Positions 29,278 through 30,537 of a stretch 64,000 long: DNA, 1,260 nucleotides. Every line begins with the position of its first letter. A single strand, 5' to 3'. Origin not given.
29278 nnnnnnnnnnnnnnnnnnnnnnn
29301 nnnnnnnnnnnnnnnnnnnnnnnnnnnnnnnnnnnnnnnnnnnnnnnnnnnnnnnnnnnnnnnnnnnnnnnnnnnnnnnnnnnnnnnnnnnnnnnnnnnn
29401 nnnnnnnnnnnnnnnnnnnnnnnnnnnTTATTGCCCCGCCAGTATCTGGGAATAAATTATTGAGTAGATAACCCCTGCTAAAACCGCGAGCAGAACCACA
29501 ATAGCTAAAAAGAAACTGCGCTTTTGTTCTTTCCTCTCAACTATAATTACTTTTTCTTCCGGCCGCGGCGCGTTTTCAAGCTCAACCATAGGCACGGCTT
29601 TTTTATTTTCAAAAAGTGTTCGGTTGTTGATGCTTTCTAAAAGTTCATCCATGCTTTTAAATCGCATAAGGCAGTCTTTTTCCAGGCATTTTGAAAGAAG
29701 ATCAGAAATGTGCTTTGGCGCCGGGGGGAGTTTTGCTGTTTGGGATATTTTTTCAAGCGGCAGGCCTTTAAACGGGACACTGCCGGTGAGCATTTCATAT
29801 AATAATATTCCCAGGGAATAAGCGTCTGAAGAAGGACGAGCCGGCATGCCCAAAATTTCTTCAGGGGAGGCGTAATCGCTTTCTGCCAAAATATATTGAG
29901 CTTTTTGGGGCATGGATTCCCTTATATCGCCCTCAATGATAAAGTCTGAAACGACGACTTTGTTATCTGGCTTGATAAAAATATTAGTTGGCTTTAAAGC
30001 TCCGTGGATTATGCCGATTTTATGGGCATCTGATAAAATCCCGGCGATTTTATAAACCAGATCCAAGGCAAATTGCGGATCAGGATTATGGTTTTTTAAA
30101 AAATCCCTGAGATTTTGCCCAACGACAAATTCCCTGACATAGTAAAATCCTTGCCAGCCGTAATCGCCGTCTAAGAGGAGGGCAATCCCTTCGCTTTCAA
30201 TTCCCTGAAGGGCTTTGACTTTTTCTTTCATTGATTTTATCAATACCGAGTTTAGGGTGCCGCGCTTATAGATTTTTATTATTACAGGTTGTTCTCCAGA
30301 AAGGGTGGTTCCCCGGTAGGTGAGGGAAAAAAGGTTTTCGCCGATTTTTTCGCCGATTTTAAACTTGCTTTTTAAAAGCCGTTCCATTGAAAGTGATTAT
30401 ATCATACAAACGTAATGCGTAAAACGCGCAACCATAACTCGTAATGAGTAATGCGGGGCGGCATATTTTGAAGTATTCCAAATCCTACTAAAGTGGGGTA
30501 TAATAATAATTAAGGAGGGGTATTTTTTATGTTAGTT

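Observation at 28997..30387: Split PknB-like module: membrane-anchored predicted pseudokinase followed by a separate TM-PASTA protein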

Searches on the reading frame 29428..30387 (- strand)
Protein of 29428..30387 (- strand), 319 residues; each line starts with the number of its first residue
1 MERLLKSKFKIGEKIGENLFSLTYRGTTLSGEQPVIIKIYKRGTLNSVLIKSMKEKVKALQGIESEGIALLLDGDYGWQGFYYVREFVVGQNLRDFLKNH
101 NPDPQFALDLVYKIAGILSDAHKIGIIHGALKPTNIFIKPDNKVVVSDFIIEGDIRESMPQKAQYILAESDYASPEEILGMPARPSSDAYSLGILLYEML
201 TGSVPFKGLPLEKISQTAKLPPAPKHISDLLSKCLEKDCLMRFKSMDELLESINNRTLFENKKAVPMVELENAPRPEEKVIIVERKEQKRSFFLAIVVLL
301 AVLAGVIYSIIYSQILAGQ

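Call 3: search_protein_families(library=pfam, proteins=[window:29428-30387:-], max_evalue=0.01)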
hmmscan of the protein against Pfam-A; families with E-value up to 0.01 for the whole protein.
window:29428-30387:- (319 aa): 3 families
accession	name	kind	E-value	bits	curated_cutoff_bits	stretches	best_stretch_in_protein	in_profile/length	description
PF00069.31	Pkinase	-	1.5e-24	87.2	31.7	1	10-249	2-257/263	Protein kinase domain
PF07714.23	PK_Tyr_Ser-Thr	-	5.5e-22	78.7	23.1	1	10-243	2-249/258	Protein tyrosine and serine/threonine kinase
PF06293.20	Kdo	-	0.0038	17.1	21.3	0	75-145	87-162/207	Lipopolysaccharide kinase (Kdo/WaaP) family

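Call 5: find_homologous_proteins(query=window:29431-30387:-)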
Query window:29431-30387:- (319 aa): 382 proteins with E <= 0.001 among 3098 candidates; the best 120 are listed.
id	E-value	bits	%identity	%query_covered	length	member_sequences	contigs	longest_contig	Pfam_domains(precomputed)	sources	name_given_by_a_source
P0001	2.5e-204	695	100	100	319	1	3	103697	PF07714.24,PF00069.32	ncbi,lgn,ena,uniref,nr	ncbi:MAG: serine/threonine protein kinase bacterial [Candidatus Saganbacteria bacterium]|uniref:Seri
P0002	4.0e-126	438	66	99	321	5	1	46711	PF07714.24,PF00069.32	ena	-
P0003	3.1e-122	426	66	100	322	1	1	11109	PF07714.24,PF00069.32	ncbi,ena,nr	ncbi:MAG TPA: serine/threonine-protein kinase [Candidatus Omnitrophota bacterium]|nr:serine/threonin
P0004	8.3e-121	421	63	99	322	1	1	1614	PF07714.24,PF00069.32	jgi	jgi:eukaryotic-like serine/threonine-protein kinase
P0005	3.0e-120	419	64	99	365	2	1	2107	PF07714.24,PF00069.32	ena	-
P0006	1.3e-119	417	63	100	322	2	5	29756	PF07714.24,PF00069.32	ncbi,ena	-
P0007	1.2e-117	410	62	99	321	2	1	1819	PF07714.24,PF00069.32,PF03109.23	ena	-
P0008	6.4e-117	408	61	99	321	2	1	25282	PF07714.24,PF00069.32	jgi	-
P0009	9.8e-107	375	58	99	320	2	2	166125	PF07714.24,PF00069.32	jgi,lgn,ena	-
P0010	8.2e-105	368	58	98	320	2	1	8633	PF07714.24,PF00069.32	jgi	-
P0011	2.9e-104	367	58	99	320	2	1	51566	PF07714.24,PF00069.32,PF03109.23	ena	-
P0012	1.8e-100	354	54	99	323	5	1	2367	PF07714.24,PF00069.32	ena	-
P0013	1.6e-97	344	54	97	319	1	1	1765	PF07714.24,PF00069.32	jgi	jgi:serine/threonine-protein kinase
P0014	4.8e-97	343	53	100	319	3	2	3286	PF07714.24,PF00069.32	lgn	-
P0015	1.9e-95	338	55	97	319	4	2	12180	PF07714.24,PF00069.32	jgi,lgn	jgi:serine/threonine protein kinase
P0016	2.5e-95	337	54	99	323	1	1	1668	PF07714.24,PF00069.32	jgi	jgi:serine/threonine-protein kinase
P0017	2.9e-95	337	52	99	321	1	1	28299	PF07714.24,PF00069.32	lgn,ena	-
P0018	2.0e-94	334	52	99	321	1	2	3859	PF07714.24,PF00069.32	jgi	-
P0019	6.4e-93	329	54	97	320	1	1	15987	PF07714.24,PF00069.32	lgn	-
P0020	1.4e-92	328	51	97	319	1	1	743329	PF07714.24,PF00069.32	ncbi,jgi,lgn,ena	ncbi:MAG: serine/threonine-protein kinase [Candidatus Margulisiibacteriota bacterium]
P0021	3.4e-92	327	52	97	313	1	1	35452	PF07714.24,PF00069.32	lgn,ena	-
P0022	8.2e-92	326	51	98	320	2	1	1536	PF07714.24,PF00069.32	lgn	-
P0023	1.7e-91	325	49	99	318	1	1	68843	PF07714.24,PF00069.32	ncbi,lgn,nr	ncbi:protein kinase [Candidatus Saganbacteria bacterium]|nr:protein kinase [Candidatus Saganbacteria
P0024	3.2e-91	324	50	99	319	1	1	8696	PF07714.24,PF00069.32,PF14531.13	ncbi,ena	-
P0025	3.2e-91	324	52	99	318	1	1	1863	PF07714.24,PF00069.32,PF01163.29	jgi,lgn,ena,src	-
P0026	3.5e-91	324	51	97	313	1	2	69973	PF07714.24,PF00069.32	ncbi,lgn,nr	ncbi:serine/threonine protein kinase [Candidatus Saganbacteria bacterium]|nr:serine/threonine protei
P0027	1.6e-90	321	51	100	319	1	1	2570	PF07714.24,PF00069.32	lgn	-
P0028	2.6e-90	321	49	98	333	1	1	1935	PF07714.24,PF00069.32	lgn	-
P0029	4.2e-90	320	51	99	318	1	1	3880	PF07714.24,PF00069.32,PF14531.13,PF01163.29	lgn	-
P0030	4.8e-90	320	50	99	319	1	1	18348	PF07714.24,PF00069.32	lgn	-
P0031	2.1e-89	318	52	98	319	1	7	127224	PF07714.24,PF00069.32,PF14531.13,PF01163.29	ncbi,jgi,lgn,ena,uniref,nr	ncbi:hypothetical protein A3J90_06090 [candidate division WOR-1 bacterium RIFOXYC2_FULL_37_10]|unire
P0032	4.7e-89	317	52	99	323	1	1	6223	PF07714.24,PF00069.32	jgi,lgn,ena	-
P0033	2.5e-88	314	49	99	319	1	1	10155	PF07714.24,PF00069.32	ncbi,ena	-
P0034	6.0e-88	313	47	99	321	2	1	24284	PF07714.24,PF00069.32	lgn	-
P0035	2.7e-87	311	48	97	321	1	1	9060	PF07714.24,PF00069.32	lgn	-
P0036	3.2e-87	311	49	98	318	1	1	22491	PF07714.24,PF00069.32,PF01163.29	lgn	-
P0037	1.2e-86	309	48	100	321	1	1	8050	PF07714.24,PF00069.32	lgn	-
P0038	4.8e-85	303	47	97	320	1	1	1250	PF07714.24,PF00069.32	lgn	-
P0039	6.1e-83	296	49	100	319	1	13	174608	PF07714.24,PF00069.32,PF01163.29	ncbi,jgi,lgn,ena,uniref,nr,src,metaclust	ncbi:hypothetical protein A2230_03695 [candidate division WOR-1 bacterium RIFOXYA2_FULL_36_21]|unire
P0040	3.2e-82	294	47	97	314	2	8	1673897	PF07714.24,PF00069.32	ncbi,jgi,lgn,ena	-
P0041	4.3e-81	290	45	98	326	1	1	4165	PF07714.24,PF00069.32,PF03109.23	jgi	jgi:serine/threonine protein kinase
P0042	5.8e-81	290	45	96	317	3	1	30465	PF07714.24,PF00069.32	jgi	-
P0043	3.9e-80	287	56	77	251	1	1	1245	PF07714.24,PF00069.32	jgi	jgi:serine/threonine protein kinase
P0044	3.1e-79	284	46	100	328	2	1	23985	PF07714.24,PF00069.32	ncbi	ncbi:MAG: protein kinase [Candidatus Margulisiibacteriota bacterium]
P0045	8.4e-78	280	44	98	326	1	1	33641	PF07714.24,PF00069.32,PF03109.23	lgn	-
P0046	2.6e-76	275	44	98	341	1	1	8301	PF07714.24,PF00069.32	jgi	jgi:serine/threonine-protein kinase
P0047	4.3e-76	274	44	98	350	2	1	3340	PF07714.24,PF00069.32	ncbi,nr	ncbi:MAG: serine/threonine protein kinase, partial [Candidatus Margulisbacteria bacterium]|nr:serine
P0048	1.6e-75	272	43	98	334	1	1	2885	PF07714.24,PF00069.32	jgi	-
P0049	2.0e-74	269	44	97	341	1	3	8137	PF07714.24,PF00069.32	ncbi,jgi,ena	-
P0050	4.1e-74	268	45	98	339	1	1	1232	PF07714.24,PF00069.32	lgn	-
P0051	6.8e-74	267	43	99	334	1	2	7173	PF07714.24,PF00069.32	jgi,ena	-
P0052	9.1e-74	266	43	98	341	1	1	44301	PF07714.24,PF00069.32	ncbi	ncbi:serine/threonine protein kinase [Candidatus Margulisiibacteriota bacterium]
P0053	1.7e-73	265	42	98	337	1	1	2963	PF07714.24,PF00069.32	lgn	-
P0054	3.0e-73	265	45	83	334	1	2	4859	PF07714.24,PF00069.32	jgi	-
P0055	3.9e-73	264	44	98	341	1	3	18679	PF07714.24,PF00069.32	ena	-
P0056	8.2e-73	263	43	98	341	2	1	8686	PF07714.24,PF00069.32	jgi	jgi:serine/threonine-protein kinase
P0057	8.3e-73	263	44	98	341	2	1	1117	PF07714.24,PF00069.32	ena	-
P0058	1.0e-72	263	45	83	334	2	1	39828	PF07714.24,PF00069.32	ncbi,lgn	-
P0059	1.1e-72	263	45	98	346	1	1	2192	PF07714.24,PF00069.32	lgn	-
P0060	1.3e-72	263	48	85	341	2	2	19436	PF07714.24,PF00069.32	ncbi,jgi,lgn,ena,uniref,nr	ncbi:hypothetical protein AMJ44_07225 [candidate division WOR-1 bacterium DG_54_3]|uniref:non-specif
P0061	1.8e-72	262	45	98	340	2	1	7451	PF07714.24,PF00069.32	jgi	jgi:serine/threonine protein kinase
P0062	2.0e-72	262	43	98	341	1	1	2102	PF07714.24,PF00069.32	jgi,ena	-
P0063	2.0e-72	262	50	81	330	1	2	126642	PF07714.24,PF00069.32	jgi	jgi:serine/threonine protein kinase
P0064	2.4e-72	262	45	98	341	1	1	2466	PF07714.24,PF00069.32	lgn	-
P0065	2.6e-72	262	45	97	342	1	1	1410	PF07714.24,PF00069.32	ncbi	-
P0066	4.3e-72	261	47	81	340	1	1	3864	PF07714.24,PF00069.32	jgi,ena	jgi:serine/threonine-protein kinase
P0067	7.9e-72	260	42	98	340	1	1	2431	PF07714.24,PF00069.32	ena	-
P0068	8.3e-72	260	43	97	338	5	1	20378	PF07714.24,PF00069.32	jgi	-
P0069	8.9e-72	260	43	98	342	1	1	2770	PF07714.24,PF00069.32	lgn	-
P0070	1.1e-71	260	43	98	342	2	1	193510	PF07714.24,PF00069.32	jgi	-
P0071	1.1e-71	259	43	99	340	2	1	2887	PF07714.24,PF00069.32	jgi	-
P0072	1.6e-71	259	45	97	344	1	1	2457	PF07714.24,PF00069.32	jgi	jgi:serine/threonine-protein kinase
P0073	1.7e-71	259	43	98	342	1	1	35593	PF07714.24,PF00069.32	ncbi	-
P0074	4.2e-71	258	41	98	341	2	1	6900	PF07714.24,PF00069.32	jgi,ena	-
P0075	4.5e-71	258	45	90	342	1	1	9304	PF07714.24,PF00069.32,PF14531.13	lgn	-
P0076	5.1e-71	257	43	99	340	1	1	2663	PF07714.24,PF00069.32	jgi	jgi:serine/threonine-protein kinase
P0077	8.1e-71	257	41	99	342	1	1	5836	PF07714.24,PF00069.32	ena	-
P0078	1.1e-70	256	42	98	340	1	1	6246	PF07714.24,PF00069.32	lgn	-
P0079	1.3e-70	256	43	97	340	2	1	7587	PF07714.24,PF00069.32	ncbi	-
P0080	1.3e-70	256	42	97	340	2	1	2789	PF07714.24,PF00069.32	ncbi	-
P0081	2.0e-70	255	41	98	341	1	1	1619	PF07714.24,PF00069.32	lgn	-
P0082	2.0e-70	255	43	98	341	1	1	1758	PF07714.24,PF00069.32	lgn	-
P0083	2.1e-70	255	42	98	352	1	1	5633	PF07714.24,PF00069.32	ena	-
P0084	2.4e-70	255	42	98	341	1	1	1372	PF07714.24,PF00069.32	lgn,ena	-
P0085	2.9e-70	255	43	98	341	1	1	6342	PF07714.24,PF00069.32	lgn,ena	-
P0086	4.0e-70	254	42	97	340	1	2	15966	PF07714.24,PF00069.32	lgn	-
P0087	5.0e-70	254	43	97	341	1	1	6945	PF07714.24,PF00069.32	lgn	-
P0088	5.1e-70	254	42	97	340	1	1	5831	PF07714.24,PF00069.32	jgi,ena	-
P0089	5.1e-70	254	41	98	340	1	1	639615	PF07714.24,PF00069.32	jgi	jgi:serine/threonine protein kinase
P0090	5.5e-70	254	43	97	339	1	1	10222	PF07714.24,PF00069.32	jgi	jgi:eukaryotic-like serine/threonine-protein kinase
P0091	6.9e-70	254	43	98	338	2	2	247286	PF07714.24,PF00069.32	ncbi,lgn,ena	-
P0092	7.1e-70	254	43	99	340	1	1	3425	PF07714.24,PF00069.32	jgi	jgi:serine/threonine-protein kinase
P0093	7.7e-70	253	46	84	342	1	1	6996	PF07714.24,PF00069.32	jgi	jgi:eukaryotic-like serine/threonine-protein kinase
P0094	9.5e-70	253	49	82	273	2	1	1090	PF07714.24,PF00069.32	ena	-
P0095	1.5e-69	253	41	98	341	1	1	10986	PF07714.24,PF00069.32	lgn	-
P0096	1.5e-69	253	40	98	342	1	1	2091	PF07714.24,PF00069.32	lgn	-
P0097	2.3e-69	252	41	98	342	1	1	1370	PF07714.24,PF00069.32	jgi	jgi:serine/threonine-protein kinase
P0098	2.4e-69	252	43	98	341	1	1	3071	PF07714.24,PF00069.32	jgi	jgi:serine/threonine-protein kinase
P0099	2.5e-69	252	42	98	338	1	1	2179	PF07714.24,PF00069.32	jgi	jgi:serine/threonine-protein kinase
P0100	2.6e-69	252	43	97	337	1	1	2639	PF07714.24,PF00069.32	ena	-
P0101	2.6e-69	252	42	98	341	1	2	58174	PF07714.24,PF00069.32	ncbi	ncbi:MAG: serine/threonine-protein kinase [Candidatus Margulisiibacteriota bacterium]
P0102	2.8e-69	252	42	98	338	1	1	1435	PF07714.24,PF00069.32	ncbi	-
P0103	3.3e-69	251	46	81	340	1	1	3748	PF07714.24,PF00069.32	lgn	-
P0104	3.6e-69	251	42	98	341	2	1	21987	PF07714.24,PF00069.32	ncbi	ncbi:MAG: serine/threonine-protein kinase [Candidatus Margulisiibacteriota bacterium]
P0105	3.7e-69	251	43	97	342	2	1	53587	PF07714.24,PF00069.32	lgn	-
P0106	4.2e-69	251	50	80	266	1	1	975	PF07714.24,PF00069.32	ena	-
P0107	4.2e-69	251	42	98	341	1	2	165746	PF07714.24,PF00069.32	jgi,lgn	jgi:serine/threonine-protein kinase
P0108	5.0e-69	251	43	98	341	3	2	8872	PF07714.24,PF00069.32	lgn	-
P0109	6.3e-69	250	42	97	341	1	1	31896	PF07714.24,PF00069.32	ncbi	ncbi:MAG: serine/threonine-protein kinase [bacterium]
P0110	6.6e-69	250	43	97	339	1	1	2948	PF07714.24,PF00069.32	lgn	-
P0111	6.6e-69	250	41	98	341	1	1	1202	PF07714.24,PF00069.32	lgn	-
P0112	9.9e-69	250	42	98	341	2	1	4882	PF07714.24,PF00069.32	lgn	-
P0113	1.0e-68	250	43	83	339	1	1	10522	PF07714.24,PF00069.32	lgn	-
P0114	1.3e-68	249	41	98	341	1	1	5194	PF07714.24,PF00069.32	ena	-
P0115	1.3e-68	249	46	81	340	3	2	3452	PF07714.24,PF00069.32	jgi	jgi:serine/threonine protein kinase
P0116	1.8e-68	249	41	98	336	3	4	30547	PF07714.24,PF00069.32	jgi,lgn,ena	-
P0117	1.9e-68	249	41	98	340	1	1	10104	PF07714.24,PF00069.32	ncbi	ncbi:MAG: protein kinase [bacterium]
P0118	1.9e-68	249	40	98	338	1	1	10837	PF07714.24,PF00069.32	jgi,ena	jgi:serine/threonine-protein kinase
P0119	2.0e-68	249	43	98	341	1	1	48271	PF06293.21,PF07714.24,PF00069.32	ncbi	ncbi:serine/threonine protein kinase [Candidatus Margulisiibacteriota bacterium]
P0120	2.1e-68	249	44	83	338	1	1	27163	PF07714.24,PF00069.32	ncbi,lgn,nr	ncbi:MAG: serine/threonine protein kinase [Candidatus Saganbacteria bacterium]|nr:serine/threonine p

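Call 10: find_encoding_contigs(protein=P0020, flank=6000, max_places=2)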
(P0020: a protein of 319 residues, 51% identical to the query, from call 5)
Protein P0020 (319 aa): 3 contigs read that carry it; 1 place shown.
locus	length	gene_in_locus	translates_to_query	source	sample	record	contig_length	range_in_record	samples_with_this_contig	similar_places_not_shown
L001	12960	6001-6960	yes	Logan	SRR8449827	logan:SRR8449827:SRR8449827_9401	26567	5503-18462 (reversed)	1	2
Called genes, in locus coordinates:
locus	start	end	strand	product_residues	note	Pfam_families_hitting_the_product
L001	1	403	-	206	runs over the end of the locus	PF00475:IGPD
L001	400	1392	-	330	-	PF05496:RuvB_N, PF00004:AAA, PF07728:AAA_5 (weak), PF17864:AAA_lid_4, PF05491:WHD_RuvB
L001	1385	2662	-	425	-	PF07719:TPR_2 (faint), PF13432:TPR_16 (faint), PF13174:TPR_6 (faint), PF01464:SLT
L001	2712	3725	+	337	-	PF01087:GalP_UDP_transf, PF16268:DUF4921 (faint), PF01230:HIT (faint), PF16285:DUF4931_N, PF02744:GalP_UDP_tr_C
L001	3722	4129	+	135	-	-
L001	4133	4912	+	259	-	PF01513:NAD_kinase, PF20143:NAD_kinase_C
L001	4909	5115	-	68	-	-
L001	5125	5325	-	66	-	-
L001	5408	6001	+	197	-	PF13580:SIS_2, PF01380:SIS (faint)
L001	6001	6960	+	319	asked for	PF00069:Pkinase, PF07714:PK_Tyr_Ser-Thr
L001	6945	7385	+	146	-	PF03793:PASTA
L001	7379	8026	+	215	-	PF00834:Ribul_P_3_epim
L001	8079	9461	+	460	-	PF00488:MutS_V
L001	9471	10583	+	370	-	PF00383:dCMP_cyt_deam_1, PF14437:MafB19-deam, PF01872:RibD_C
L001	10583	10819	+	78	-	PF01155:HypA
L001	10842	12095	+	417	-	PF01455:HupF_HypC, PF04055:Radical_SAM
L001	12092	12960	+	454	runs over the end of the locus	PF04055:Radical_SAM, PF06968:BATS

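Call 11: find_encoding_contigs(protein=P0040, flank=6000, max_places=2)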
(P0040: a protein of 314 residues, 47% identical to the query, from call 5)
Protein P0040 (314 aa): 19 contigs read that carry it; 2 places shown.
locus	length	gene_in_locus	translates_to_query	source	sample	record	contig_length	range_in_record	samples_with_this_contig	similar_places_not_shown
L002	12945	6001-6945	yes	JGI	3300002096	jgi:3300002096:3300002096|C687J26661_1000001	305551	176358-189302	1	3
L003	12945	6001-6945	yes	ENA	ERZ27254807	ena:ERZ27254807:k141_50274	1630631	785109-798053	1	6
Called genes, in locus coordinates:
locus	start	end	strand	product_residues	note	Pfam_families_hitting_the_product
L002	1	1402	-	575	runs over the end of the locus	-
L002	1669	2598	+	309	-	PF03116:NQR2_RnfD_RnfE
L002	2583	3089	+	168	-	PF04205:FMN_bind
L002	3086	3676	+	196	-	PF02508:Rnf-Nqr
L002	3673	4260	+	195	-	PF02508:Rnf-Nqr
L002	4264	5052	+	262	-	PF13187:Fer4_9 (faint), PF04060:FeS, PF12838:Fer4_7 (faint), PF13237:Fer4_10 (faint), PF00037:Fer4, PF12797:Fer4_2 (weak), PF12837:Fer4_6 (weak), PF13370:Fer4_13 (weak)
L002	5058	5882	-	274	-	PF04383:KilA-N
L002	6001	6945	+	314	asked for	PF00069:Pkinase, PF07714:PK_Tyr_Ser-Thr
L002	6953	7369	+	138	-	PF03793:PASTA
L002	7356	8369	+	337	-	PF00383:dCMP_cyt_deam_1, PF14437:MafB19-deam, PF01872:RibD_C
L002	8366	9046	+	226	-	PF01479:S4, PF00849:PseudoU_synth_2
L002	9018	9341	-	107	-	-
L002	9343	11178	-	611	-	PF05170:AsmA, PF05359:DUF748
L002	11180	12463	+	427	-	PF02366:PMT, PF13231:PMT_2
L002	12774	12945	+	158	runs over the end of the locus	PF10543:ORF6N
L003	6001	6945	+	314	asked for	PF00069:Pkinase, PF07714:PK_Tyr_Ser-Thr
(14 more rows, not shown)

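Call 12: find_encoding_contigs(protein=P0089, flank=6000, max_places=2)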
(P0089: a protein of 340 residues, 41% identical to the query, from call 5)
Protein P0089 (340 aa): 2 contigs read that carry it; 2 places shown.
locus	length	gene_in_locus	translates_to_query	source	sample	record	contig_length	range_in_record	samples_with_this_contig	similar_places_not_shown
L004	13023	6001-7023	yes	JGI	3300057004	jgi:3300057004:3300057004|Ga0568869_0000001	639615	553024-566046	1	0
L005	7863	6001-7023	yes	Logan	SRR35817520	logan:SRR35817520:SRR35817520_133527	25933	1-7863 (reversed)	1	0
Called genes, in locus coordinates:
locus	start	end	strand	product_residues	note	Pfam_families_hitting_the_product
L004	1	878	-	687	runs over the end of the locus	PF00515:TPR_1 (faint), PF07719:TPR_2 (faint), PF12895:ANAPC3 (faint), PF13181:TPR_8 (faint), PF25062:ARM_TT21_N (weak), PF25063:ARM_TT21_C (weak), PF13424:TPR_12 (weak), PF01464:SLT, +7 more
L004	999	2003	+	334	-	PF01087:GalP_UDP_transf, PF16285:DUF4931_N, PF16268:DUF4921 (weak), PF02744:GalP_UDP_tr_C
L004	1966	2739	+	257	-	PF01479:S4, PF01728:FtsJ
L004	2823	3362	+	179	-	-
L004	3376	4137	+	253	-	PF01513:NAD_kinase, PF20143:NAD_kinase_C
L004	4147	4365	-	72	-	-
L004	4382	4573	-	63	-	-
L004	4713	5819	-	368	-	PF12146:Hydrolase_4 (faint), PF00561:Abhydrolase_1 (faint)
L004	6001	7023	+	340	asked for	PF00069:Pkinase, PF07714:PK_Tyr_Ser-Thr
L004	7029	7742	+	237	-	PF03793:PASTA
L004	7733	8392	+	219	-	PF00834:Ribul_P_3_epim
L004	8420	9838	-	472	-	-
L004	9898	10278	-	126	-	-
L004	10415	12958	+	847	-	PF13328:HD_4, PF04607:RelA_SpoT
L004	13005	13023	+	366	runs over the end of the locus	PF00383:dCMP_cyt_deam_1, PF14437:MafB19-deam, PF01872:RibD_C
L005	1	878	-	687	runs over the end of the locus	PF00515:TPR_1 (faint), PF07719:TPR_2 (faint), PF12895:ANAPC3 (faint), PF13181:TPR_8 (faint), PF25062:ARM_TT21_N (weak), PF25063:ARM_TT21_C (weak), PF13424:TPR_12 (weak), PF01464:SLT, +7 more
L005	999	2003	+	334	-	PF01087:GalP_UDP_transf, PF16285:DUF4931_N, PF16268:DUF4921 (weak), PF02744:GalP_UDP_tr_C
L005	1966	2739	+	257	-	PF01479:S4, PF01728:FtsJ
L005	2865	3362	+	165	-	-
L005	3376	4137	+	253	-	PF01513:NAD_kinase, PF20143:NAD_kinase_C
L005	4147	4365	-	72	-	-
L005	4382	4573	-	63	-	-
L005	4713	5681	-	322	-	PF00561:Abhydrolase_1 (faint), PF12146:Hydrolase_4 (faint)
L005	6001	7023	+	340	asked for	PF00069:Pkinase, PF07714:PK_Tyr_Ser-Thr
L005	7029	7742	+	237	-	PF03793:PASTA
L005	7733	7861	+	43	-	?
